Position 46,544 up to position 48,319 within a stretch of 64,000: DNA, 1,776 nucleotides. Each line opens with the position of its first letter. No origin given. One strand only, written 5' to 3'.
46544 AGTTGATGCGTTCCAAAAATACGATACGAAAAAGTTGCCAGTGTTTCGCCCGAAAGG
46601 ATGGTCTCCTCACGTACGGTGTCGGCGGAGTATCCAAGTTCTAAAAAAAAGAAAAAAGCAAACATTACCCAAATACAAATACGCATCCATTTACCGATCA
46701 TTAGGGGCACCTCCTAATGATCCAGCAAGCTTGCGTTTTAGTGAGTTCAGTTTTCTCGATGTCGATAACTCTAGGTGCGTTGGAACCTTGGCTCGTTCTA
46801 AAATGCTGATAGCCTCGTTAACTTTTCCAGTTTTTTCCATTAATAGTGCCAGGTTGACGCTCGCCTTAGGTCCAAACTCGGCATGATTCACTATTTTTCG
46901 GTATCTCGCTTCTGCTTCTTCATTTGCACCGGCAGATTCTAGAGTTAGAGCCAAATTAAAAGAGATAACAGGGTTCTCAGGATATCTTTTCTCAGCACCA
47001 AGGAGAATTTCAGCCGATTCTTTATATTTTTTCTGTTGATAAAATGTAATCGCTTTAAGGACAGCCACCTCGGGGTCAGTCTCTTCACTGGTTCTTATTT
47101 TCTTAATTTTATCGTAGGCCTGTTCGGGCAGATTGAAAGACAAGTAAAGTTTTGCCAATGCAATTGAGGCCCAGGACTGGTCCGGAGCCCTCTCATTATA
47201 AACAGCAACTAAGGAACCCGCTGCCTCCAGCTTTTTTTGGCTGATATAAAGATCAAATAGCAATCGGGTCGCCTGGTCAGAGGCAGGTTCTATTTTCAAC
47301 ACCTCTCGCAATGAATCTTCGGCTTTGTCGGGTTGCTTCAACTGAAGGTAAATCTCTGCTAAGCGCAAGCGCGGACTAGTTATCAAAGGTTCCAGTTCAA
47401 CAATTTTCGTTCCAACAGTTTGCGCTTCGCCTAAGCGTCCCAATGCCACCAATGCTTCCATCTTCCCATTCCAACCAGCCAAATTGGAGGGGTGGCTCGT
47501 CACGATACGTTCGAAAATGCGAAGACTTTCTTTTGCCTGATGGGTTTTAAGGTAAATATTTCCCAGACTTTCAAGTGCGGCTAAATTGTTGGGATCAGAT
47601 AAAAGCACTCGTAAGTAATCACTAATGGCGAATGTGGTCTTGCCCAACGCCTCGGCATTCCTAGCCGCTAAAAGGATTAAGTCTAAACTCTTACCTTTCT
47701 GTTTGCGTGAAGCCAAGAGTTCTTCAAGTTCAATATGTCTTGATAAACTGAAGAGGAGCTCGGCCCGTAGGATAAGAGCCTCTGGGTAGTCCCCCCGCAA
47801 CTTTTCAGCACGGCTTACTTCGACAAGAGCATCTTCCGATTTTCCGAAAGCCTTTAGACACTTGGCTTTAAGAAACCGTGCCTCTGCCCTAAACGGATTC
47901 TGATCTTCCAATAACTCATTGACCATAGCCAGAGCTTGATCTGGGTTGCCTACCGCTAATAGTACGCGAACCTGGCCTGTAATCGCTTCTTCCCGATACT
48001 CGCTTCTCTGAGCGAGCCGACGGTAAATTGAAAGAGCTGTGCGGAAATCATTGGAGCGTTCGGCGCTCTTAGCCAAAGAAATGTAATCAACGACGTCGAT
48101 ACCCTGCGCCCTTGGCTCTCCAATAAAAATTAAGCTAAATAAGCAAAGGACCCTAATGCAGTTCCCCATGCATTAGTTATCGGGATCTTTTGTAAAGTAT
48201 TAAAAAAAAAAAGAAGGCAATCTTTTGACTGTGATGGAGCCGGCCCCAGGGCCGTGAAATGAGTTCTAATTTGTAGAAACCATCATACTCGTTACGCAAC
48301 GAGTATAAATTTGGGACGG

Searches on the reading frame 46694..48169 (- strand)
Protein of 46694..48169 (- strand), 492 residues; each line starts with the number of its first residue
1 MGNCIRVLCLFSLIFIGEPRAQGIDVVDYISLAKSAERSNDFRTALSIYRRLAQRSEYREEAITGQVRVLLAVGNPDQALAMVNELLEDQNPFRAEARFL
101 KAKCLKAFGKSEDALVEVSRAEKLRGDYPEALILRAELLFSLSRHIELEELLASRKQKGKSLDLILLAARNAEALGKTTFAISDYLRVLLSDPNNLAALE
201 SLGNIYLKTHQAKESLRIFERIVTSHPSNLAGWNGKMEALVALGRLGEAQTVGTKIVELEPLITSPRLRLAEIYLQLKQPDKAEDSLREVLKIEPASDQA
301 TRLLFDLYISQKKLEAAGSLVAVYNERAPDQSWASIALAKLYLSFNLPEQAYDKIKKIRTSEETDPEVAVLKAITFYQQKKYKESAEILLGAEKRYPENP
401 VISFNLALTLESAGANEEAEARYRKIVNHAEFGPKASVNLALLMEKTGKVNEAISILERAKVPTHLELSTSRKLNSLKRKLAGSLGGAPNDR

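Call 81: search_protein_families(library=pfam, proteins=[window:46694-48169:-], max_evalue=0.001)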
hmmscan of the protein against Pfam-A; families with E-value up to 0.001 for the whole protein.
window:46694-48169:- (492 aa): 23 families
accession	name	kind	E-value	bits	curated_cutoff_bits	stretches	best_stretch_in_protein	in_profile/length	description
PF14559.12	TPR_19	-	4.9e-32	110.5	25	2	275-332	2-60/68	Tetratricopeptide repeat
PF13428.12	TPR_14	-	6.8e-25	85.5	23.5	0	267-304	4-41/44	Tetratricopeptide repeat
PF13432.12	TPR_16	-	2.1e-23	82.8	32.7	2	66-118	3-53/65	Tetratricopeptide repeat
PF12895.13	ANAPC3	-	7.3e-20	71.5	27.2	0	335-390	26-80/82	Anaphase-promoting complex, cyclosome, subunit 3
PF07719.23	TPR_2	-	5e-19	67.2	27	0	269-296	6-33/34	Tetratricopeptide repeat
PF13431.12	TPR_17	-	1.3e-17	62.9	24.4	0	185-215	2-32/34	Tetratricopeptide repeat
PF13424.12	TPR_12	-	4.9e-16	59.1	30.1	0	77-115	27-65/77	Tetratricopeptide repeat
PF13174.12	TPR_6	-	6.3e-14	52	26.3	0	268-297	4-33/33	Tetratricopeptide repeat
PF13181.12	TPR_8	-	4.8e-12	45.5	25.7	1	268-296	5-33/34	Tetratricopeptide repeat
PF00515.34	TPR_1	-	7.5e-12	45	27.8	1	269-295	6-32/34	Tetratricopeptide repeat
PF13176.12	TPR_7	-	1.2e-11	44.2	27.9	0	269-294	4-29/36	Tetratricopeptide repeat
PF07721.20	TPR_4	-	2.1e-08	34.4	27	0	67-83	8-24/26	Tetratricopeptide repeat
PF25062.1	ARM_TT21_N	-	2.3e-08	34.5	40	0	374-442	1-69/222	Tetratricopeptide repeat protein 21 N-terminal ARM repeat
PF13374.12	TPR_10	-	2.7e-07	30.8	27.5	0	196-224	2-30/42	Tetratricopeptide repeat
PF13414.12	TPR_11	-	6.9e-06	26.1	26.8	0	175-208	7-40/42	TPR repeat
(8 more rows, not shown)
